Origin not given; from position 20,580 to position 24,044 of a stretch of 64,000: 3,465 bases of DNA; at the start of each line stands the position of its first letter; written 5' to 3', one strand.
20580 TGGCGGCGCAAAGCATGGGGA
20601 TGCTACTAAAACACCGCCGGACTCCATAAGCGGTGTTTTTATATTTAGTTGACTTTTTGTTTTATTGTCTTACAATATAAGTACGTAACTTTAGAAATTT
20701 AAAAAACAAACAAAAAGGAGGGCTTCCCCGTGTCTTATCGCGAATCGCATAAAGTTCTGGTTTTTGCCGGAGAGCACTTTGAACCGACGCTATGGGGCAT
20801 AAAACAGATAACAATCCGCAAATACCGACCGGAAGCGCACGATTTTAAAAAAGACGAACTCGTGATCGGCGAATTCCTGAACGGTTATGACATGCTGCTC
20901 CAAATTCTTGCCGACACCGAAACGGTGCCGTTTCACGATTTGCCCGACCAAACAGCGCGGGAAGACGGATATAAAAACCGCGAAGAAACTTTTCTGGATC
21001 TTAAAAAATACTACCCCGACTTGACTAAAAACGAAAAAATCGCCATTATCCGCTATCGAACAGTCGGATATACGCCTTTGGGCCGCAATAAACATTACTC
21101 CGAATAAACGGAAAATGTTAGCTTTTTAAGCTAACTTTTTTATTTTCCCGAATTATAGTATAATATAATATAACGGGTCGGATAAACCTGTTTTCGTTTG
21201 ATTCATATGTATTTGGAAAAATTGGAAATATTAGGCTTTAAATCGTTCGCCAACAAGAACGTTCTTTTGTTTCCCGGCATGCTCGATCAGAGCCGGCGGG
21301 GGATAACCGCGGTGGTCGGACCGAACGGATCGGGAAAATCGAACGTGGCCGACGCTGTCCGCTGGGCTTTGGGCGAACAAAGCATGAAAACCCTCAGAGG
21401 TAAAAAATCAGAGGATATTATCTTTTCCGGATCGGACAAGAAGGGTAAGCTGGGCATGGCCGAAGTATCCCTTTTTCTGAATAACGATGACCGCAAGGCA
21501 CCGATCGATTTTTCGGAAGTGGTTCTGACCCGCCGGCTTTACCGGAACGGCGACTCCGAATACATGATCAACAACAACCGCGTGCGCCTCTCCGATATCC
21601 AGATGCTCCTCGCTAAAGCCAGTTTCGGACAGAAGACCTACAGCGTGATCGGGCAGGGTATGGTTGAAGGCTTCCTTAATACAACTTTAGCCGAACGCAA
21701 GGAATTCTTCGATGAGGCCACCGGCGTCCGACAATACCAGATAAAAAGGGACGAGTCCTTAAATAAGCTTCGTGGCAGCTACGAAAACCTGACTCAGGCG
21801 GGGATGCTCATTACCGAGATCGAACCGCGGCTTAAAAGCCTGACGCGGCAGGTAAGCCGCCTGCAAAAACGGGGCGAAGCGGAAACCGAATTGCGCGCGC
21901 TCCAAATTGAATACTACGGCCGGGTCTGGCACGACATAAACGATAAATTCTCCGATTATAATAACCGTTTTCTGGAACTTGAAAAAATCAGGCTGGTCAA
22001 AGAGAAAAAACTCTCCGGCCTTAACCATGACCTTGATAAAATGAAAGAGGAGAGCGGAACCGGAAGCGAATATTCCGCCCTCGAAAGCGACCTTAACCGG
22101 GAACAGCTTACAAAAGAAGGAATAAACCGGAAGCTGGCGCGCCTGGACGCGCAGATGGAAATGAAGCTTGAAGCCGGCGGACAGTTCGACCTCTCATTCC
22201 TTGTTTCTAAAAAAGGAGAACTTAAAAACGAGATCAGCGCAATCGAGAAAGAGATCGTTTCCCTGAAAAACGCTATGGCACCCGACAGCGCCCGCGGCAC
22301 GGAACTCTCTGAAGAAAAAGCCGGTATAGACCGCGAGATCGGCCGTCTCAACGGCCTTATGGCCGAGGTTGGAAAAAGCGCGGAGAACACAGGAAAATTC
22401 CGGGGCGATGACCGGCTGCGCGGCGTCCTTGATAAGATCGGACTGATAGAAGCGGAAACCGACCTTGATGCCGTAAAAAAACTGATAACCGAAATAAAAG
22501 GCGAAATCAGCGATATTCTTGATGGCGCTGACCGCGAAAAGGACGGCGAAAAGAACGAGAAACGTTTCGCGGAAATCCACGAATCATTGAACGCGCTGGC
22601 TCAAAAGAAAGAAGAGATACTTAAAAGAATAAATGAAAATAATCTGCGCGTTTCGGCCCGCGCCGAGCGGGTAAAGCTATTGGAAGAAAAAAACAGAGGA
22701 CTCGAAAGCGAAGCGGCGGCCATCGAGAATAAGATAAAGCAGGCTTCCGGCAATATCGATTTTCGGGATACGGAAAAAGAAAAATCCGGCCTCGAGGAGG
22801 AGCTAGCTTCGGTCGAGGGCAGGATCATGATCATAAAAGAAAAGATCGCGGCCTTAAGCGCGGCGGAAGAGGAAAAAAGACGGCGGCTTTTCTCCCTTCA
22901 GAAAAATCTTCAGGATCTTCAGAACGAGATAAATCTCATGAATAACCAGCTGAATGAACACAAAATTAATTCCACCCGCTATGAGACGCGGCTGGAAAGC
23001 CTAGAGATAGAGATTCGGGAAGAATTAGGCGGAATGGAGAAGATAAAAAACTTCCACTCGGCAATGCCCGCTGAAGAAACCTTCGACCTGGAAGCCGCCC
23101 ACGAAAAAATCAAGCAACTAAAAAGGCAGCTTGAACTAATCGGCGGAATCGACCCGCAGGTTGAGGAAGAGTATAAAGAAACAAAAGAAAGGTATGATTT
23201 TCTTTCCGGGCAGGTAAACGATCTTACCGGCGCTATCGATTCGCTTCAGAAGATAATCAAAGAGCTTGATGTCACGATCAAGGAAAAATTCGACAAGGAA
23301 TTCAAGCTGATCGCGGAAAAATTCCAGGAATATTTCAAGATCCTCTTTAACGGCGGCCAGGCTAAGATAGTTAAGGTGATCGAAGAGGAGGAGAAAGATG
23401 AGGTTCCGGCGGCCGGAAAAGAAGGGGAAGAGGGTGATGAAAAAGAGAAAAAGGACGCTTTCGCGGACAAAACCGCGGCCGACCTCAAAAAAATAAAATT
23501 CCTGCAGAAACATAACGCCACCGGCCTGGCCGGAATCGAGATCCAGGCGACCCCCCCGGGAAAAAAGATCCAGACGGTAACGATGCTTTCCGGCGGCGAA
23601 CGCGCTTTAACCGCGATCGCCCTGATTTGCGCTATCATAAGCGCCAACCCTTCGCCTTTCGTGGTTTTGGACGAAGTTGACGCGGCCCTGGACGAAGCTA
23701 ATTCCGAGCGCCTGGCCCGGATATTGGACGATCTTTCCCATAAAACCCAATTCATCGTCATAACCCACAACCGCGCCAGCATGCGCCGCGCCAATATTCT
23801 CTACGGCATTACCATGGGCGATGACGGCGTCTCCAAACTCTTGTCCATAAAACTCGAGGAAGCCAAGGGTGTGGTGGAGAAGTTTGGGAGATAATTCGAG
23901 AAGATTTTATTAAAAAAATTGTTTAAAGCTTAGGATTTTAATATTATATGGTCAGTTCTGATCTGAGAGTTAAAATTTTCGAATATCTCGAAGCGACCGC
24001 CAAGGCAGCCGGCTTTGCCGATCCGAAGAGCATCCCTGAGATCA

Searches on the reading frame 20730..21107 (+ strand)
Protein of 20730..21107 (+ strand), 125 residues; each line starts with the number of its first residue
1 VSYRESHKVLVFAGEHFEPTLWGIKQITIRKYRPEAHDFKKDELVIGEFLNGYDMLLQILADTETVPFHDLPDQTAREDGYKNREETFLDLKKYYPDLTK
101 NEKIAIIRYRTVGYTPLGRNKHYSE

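Call 11: find_encoding_contigs(protein=window:20730-21107:+, flank=3000, max_places=10)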
Protein window:20730-21107:+ (125 aa): no gene with exactly this product is on record in the collection.

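Call 23: search_protein_families(library=pfam, proteins=[window:20730-21107:+], max_evalue=1)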
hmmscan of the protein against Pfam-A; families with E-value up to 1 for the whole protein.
window:20730-21107:+ (125 aa): 1 family
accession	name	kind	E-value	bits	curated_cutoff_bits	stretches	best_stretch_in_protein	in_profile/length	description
PF04266.20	ASCH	-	3.4e-05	24.9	21.2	1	22-111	13-101/103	ASCH domain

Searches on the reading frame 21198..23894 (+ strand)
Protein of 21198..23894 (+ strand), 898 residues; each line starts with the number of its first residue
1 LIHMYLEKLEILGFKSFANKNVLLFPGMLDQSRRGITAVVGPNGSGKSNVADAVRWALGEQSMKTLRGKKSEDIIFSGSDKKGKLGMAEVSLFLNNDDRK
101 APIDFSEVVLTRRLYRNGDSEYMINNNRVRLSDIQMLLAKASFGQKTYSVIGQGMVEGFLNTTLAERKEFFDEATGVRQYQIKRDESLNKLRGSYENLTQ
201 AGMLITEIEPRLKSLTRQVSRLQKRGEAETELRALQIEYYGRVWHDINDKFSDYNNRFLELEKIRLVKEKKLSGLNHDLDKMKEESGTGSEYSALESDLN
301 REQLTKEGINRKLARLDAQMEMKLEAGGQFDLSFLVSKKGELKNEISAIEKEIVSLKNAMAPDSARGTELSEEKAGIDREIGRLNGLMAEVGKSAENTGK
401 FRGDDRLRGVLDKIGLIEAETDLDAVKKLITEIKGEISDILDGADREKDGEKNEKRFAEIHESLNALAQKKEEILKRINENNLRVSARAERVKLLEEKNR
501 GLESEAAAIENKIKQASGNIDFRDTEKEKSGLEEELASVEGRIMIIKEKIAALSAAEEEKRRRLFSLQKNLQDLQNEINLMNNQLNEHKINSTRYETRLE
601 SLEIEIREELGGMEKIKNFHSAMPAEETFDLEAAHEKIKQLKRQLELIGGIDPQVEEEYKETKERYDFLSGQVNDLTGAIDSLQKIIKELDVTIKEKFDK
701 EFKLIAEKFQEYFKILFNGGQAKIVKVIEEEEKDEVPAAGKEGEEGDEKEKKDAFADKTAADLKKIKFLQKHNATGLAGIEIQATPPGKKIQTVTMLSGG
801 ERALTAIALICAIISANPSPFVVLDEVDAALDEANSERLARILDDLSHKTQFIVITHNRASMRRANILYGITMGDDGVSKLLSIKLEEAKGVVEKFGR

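Call 13: find_related_loci(query=window:21198-23894:+, collection=genome_contigs, flank=5000)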
Query window:21198-23894:+ (898 aa) in genome_contigs; peptide patterns used: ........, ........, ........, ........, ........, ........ (x = any residue, [..] = any of these).
52 stretches matched a pattern; 6 encode a relative of the query (tblastn E <= 1e-3); 5 distinct loci.
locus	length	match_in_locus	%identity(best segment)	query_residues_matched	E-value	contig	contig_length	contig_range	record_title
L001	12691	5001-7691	94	1-897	0e+0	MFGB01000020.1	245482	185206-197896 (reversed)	MAG: Candidatus Falkowbacteria bacterium RIFOXYA2_FULL_47_19 rifoxya2_full_scaffold_50, whole genome shotgun sequence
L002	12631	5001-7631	60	4-891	0e+0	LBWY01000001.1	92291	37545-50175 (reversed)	MAG: Parcubacteria group bacterium GW2011_GWE2_39_37 UT48_C0001, whole genome shotgun sequence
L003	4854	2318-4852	59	4-859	0e+0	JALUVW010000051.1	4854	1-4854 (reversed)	MAG: Candidatus Falkowbacteria bacterium isolate 128-326_metabat2_scaf2bin.076 128-326_scaffold_2263_c1, whole genome sh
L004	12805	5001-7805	58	4-889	0e+0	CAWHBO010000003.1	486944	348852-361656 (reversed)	MAG: Candidatus Parcubacteria bacterium isolate MFD00905.bin.2.44 genome assembly, contig: contig_32216, whole genome sh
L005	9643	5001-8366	37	4-892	2e-48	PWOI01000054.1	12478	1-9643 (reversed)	MAG: Elusimicrobia bacterium isolate CSSed10_371m CS-Sed10-C12052, whole genome shotgun sequence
